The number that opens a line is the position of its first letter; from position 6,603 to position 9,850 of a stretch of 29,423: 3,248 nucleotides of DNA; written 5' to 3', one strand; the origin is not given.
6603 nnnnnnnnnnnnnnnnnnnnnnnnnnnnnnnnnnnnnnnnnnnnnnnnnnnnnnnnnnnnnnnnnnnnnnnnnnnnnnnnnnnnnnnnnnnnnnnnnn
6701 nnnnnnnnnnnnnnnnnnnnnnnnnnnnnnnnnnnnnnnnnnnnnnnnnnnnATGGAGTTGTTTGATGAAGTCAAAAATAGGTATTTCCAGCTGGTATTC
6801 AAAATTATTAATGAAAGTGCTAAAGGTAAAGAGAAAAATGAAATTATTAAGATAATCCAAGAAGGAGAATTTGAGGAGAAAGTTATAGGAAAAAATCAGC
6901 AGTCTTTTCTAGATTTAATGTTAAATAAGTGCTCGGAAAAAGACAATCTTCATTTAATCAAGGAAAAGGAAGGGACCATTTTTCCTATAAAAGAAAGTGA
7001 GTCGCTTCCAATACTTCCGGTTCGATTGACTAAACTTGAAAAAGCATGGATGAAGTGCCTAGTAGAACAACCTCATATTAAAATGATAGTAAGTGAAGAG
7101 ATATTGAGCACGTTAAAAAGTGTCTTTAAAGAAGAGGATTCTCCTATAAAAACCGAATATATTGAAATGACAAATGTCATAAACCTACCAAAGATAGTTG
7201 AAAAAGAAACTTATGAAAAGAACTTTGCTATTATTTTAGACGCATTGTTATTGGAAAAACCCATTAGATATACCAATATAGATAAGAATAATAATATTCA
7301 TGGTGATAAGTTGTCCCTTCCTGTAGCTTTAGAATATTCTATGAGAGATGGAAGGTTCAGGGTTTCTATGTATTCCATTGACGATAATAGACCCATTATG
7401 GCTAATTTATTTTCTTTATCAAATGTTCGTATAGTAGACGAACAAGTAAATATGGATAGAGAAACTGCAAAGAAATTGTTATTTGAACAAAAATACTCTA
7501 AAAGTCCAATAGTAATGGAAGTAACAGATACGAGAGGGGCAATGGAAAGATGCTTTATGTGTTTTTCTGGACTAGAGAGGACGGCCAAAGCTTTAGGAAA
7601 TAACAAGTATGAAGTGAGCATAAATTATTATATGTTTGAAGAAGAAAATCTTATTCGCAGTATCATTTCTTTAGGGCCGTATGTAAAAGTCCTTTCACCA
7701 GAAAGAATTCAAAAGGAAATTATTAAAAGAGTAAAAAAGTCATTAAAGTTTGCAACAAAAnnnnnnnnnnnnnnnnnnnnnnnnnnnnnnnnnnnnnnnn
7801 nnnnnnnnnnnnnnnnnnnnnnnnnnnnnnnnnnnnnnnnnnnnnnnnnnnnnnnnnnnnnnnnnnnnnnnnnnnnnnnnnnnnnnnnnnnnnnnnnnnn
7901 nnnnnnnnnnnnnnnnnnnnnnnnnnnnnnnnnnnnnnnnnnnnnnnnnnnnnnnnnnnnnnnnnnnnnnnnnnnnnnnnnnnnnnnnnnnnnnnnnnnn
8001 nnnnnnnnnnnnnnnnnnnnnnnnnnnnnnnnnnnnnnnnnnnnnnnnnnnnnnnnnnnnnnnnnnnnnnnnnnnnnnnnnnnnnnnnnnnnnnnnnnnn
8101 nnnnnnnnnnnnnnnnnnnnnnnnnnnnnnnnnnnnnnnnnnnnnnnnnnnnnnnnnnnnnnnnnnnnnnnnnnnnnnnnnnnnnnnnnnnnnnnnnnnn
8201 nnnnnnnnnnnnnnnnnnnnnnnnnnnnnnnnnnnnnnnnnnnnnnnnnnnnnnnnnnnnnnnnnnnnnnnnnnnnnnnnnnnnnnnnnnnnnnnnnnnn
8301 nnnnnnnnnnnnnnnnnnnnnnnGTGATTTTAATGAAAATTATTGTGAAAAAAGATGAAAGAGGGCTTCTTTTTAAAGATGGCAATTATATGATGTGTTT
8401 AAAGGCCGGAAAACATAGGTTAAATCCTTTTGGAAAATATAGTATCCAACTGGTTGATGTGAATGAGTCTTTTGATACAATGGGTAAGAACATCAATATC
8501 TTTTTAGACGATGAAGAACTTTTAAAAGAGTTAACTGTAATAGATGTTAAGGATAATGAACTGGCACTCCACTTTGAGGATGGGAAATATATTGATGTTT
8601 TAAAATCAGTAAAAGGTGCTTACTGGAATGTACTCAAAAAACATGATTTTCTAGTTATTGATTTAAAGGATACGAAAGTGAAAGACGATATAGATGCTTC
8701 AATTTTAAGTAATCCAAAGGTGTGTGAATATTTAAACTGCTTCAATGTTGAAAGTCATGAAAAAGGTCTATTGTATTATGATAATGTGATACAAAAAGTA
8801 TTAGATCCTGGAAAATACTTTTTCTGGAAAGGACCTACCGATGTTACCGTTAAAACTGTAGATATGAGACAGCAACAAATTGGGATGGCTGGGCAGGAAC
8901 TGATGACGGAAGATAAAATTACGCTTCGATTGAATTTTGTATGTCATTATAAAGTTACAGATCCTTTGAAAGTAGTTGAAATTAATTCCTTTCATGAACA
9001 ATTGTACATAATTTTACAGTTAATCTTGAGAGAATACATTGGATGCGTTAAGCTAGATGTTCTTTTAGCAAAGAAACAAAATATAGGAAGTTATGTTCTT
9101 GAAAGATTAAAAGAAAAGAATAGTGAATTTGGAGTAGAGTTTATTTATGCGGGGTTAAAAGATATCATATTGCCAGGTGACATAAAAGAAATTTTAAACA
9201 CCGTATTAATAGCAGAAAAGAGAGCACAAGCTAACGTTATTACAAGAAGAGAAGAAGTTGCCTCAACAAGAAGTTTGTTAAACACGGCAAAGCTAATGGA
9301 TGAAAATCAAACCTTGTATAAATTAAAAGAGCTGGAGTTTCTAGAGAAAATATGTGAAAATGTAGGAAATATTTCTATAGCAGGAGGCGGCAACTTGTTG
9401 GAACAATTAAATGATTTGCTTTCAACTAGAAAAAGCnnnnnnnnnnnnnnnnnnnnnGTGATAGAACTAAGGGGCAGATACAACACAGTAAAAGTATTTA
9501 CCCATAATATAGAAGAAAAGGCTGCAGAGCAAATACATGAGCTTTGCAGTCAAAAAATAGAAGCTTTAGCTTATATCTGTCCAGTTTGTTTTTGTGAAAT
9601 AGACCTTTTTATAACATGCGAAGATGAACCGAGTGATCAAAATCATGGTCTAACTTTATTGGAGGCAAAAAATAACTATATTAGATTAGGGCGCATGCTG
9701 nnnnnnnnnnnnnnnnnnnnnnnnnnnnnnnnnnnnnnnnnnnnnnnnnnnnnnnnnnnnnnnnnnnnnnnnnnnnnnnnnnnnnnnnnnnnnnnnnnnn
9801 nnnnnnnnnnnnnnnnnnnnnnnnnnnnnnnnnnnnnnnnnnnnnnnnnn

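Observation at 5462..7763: PafBC-like tandem pair of HTH-WYL-WCX regulator genes; the first carries an in-frame TAA exactly at the start of its WYL domain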

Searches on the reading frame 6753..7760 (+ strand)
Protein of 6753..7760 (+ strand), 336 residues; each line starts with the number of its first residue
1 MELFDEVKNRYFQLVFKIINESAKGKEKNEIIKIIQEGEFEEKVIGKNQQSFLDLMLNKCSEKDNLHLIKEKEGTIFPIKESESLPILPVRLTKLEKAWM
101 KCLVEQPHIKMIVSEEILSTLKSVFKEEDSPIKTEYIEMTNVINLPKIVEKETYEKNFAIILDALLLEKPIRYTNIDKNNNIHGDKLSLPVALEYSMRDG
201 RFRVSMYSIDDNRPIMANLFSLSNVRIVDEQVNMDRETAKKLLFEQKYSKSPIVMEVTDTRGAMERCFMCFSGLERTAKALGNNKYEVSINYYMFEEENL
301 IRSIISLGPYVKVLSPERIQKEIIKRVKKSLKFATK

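Call 6: search_protein_families(library=pfam, max_evalue=1, proteins=[window:6753-7760:+])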
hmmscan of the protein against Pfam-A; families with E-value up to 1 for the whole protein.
window:6753-7760:+ (336 aa): 2 families
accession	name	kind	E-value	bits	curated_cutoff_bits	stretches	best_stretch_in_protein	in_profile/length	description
PF25583.1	WCX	-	0.0015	19.2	23.9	1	296-329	41-74/76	WCX domain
PF12627.12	PolyA_pol_RNAbd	-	0.17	12.1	22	1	297-325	5-33/64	Probable RNA and SrmB- binding site of polymerase A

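Call 7: search_protein_families(library=padloc, max_evalue=0.01, proteins=[window:6753-7760:+])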
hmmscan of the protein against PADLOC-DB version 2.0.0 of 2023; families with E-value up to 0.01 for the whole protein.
window:6753-7760:+ (336 aa): 1 family
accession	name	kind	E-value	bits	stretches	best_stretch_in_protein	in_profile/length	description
PDLC01652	WYL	-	5.1e-07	28.1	1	148-330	10-161/162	"CAS-I,CAS-II,CAS-III,CAS-IV,CAS-V,CAS-VI; associated_signaling"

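Call 10: list_cluster_members(proteins=[P0099, window:6753-7760:+])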
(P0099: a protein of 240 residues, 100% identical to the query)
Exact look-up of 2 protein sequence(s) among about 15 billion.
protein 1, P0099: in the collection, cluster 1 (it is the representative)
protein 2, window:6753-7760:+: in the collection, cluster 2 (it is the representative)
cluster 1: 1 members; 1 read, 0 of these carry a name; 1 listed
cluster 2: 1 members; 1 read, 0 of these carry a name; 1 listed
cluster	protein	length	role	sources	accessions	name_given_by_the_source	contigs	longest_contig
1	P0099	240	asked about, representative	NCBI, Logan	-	-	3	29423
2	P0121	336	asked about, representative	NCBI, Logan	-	-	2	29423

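Call 44: find_homologous_proteins(query=window:6753-7760:+)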
Query window:6753-7760:+ (336 aa): 120 proteins with E <= 0.001 among 2318 candidates.
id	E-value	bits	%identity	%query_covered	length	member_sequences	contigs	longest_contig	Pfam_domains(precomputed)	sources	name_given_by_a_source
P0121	1.1e-211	720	100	100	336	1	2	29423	-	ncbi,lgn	-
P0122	3.7e-144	498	68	99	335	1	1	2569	-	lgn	-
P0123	1.2e-143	496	66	99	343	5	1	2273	-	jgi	jgi:hypothetical protein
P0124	2.1e-143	495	67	99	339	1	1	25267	-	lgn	-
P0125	2.6e-143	495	64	99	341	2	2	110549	-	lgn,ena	-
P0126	2.7e-143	495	65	99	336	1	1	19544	-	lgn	-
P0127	3.9e-143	494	66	99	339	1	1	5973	-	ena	-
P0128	5.6e-143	494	67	99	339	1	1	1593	-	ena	-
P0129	9.4e-142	490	66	99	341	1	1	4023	PF25583.2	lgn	-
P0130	3.0e-141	488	65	100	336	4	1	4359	-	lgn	-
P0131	1.8e-140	486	66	99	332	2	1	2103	-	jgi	-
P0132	6.3e-140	484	65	99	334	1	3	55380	-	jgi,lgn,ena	-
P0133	1.7e-139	483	62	100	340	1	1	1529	-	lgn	-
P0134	1.9e-139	482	63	100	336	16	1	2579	-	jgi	jgi:hypothetical protein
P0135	2.0e-139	482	63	100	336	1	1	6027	-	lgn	-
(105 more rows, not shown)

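Call 53: predict_structure(alignment_id=A2)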
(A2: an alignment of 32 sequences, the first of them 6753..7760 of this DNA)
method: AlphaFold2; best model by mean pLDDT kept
length: 336 residues; sequences in the alignment: 32
mean_pLDDT: 81.4   pTM: 0.57
mean pLDDT of the five models: 81.4, 80.6, 78.7, 77.3, 75.9
residues with pLDDT >= 90: 86; 70-90: 190; 50-70: 48; < 50: 12
segments of 3 or more residues with pLDDT < 50: 1-7, 138-142
pLDDT, mean of each block of 10 residues (from residue 1): 46 80 89 80 60 84 82 87 64 72 80 83 84 57 61 89 92 88 92 76 89 87 92 83 77 93 84 84 93 82 89 93 92 81
secondary structure, 60 per line:
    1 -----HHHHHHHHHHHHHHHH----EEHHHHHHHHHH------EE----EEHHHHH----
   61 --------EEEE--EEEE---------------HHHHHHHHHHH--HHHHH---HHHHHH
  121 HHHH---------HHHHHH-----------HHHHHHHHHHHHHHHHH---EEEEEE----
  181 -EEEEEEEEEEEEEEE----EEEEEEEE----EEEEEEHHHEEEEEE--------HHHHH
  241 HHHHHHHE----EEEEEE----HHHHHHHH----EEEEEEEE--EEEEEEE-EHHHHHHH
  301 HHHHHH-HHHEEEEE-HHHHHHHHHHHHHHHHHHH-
elements in order: H6-21 H28-37 H52-56 E69-72 E75-78 H94-104 H107-111 H115-124 H134-139 H151-167 E171-176 E182-196 E201-208 E213-218 E222-227 H236-247 E253-258 H263-270 E275-282 E285-291 H294-306 E311-315 H317-335

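Call 57: fold_search(model_id=the predicted structure, library=pdb)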
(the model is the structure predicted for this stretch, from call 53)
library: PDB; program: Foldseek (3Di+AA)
matches with E <= 10: 1299; with E <= 0.001: 32
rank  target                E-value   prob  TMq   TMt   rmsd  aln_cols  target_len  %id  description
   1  9fnd_X                1.8e-10  1.00  0.35  0.35  10.3       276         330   14  Transcriptional activator PafBC bound to mycobacterial RNA polymerase (released 2025-02-12)
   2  8tp8_B                6.8e-10  1.00  0.56  0.57   7.9       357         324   10  Structure of the C. crescentus WYL-activator, DriD, bound to ssDNA and cognate DNA (released 2023-11-29)
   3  8tpk_A                2.6e-09  1.00  0.48  0.51  14.6       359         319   10  P6522 crystal form of C. crescentus DriD-ssDNA-DNA complex (released 2023-11-29)
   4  8tp8_D                4.9e-09  1.00  0.51  0.52  14.0       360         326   10  Structure of the C. crescentus WYL-activator, DriD, bound to ssDNA and cognate DNA (released 2023-11-29)
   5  9fnd_Y                6.5e-09  1.00  0.42  0.44   9.7       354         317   14  Transcriptional activator PafBC bound to mycobacterial RNA polymerase (released 2025-02-12)
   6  8tpk_B                9.6e-09  1.00  0.54  0.55   8.1       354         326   10  P6522 crystal form of C. crescentus DriD-ssDNA-DNA complex (released 2023-11-29)
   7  8tp8_A                2.1e-08  1.00  0.48  0.50   7.8       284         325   10  Structure of the C. crescentus WYL-activator, DriD, bound to ssDNA and cognate DNA (released 2023-11-29)
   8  7tzv_A                9.7e-08  1.00  0.34  0.51   7.2       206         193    9  Structure of DriD C-domain bound to 9mer ssDNA (released 2022-06-01)
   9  6sj9_B                1.2e-07  1.00  0.26  0.17  16.1       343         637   13  Proteasome accessory factor B/C (PafBC) of Arthrobacter aurescens (released 2019-10-16)
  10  9cu3_B                1.4e-07  1.00  0.34  0.53   6.3       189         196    8  Allosteric mechanism of DriD transcription activator (released 2025-04-23)
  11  9pfv_Q                1.4e-07  1.00  0.52  0.53   8.3       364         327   10  The cryo-EM structure of C. crescentus DriD-ssDNA-RNAP-Sigma73-CCNA_03891/CCNA_01149 promoter transcription activation (released 2026-02-25)
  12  6sj9_A                1.4e-07  1.00  0.25  0.16  15.5       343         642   12  Proteasome accessory factor B/C (PafBC) of Arthrobacter aurescens (released 2019-10-16)
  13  9cu3_A                2.3e-07  1.00  0.43  0.67   4.9       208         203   10  Allosteric mechanism of DriD transcription activator (released 2025-04-23)
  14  9pfq_Q                3.8e-07  1.00  0.52  0.53   5.7       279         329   10  The cryo-EM structure of C. crescentus DriD-ssDNA-RNAP-Sigma73-bapE promoter transcription activation complex (released 2026-02-25)
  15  7tzv_M                9.3e-07  1.00  0.39  0.63   4.9       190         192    8  Structure of DriD C-domain bound to 9mer ssDNA (released 2022-06-01)
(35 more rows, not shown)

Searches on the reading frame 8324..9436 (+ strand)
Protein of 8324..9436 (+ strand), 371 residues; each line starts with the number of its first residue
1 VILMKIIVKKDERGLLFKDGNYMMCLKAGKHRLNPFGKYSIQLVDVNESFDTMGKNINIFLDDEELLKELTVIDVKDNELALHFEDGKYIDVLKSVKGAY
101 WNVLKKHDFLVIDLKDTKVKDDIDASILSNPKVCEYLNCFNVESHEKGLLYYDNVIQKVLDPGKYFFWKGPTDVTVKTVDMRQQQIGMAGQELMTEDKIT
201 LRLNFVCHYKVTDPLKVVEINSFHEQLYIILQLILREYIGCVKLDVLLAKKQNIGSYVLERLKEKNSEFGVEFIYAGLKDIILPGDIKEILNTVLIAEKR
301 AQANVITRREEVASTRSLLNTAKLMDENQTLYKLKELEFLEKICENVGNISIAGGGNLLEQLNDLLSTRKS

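Call 6: search_protein_families(library=pfam, max_evalue=1, proteins=[window:8324-9436:+])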
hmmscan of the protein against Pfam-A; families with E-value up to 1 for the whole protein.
window:8324-9436:+ (371 aa): 2 families
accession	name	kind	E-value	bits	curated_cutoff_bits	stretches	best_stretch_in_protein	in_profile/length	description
PF01145.31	Band_7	-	2.9e-25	89.8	23.6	1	142-311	3-175/176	SPFH domain / Band 7 family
PF13421.11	Band_7_1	-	0.01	15.9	24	1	221-293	131-205/211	SPFH domain-Band 7 family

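Call 7: search_protein_families(library=padloc, max_evalue=0.01, proteins=[window:8324-9436:+])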
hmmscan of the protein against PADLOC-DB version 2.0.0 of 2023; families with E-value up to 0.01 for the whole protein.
window:8324-9436:+ (371 aa): 0 families

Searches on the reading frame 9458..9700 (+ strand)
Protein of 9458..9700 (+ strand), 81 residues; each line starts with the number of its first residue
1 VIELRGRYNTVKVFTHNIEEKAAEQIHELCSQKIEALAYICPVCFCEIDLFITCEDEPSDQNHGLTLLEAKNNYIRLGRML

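Call 14: search_protein_families(library=pfam, max_evalue=0.001, proteins=[window:9458-9700:+])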
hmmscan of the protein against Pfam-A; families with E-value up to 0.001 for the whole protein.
window:9458-9700:+ (81 aa): 1 family
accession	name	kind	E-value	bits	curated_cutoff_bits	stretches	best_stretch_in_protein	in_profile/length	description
PF14206.11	Cys_rich_CPCC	-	3.3e-07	30.4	24.5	1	38-79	18-59/75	Cysteine-rich CPCC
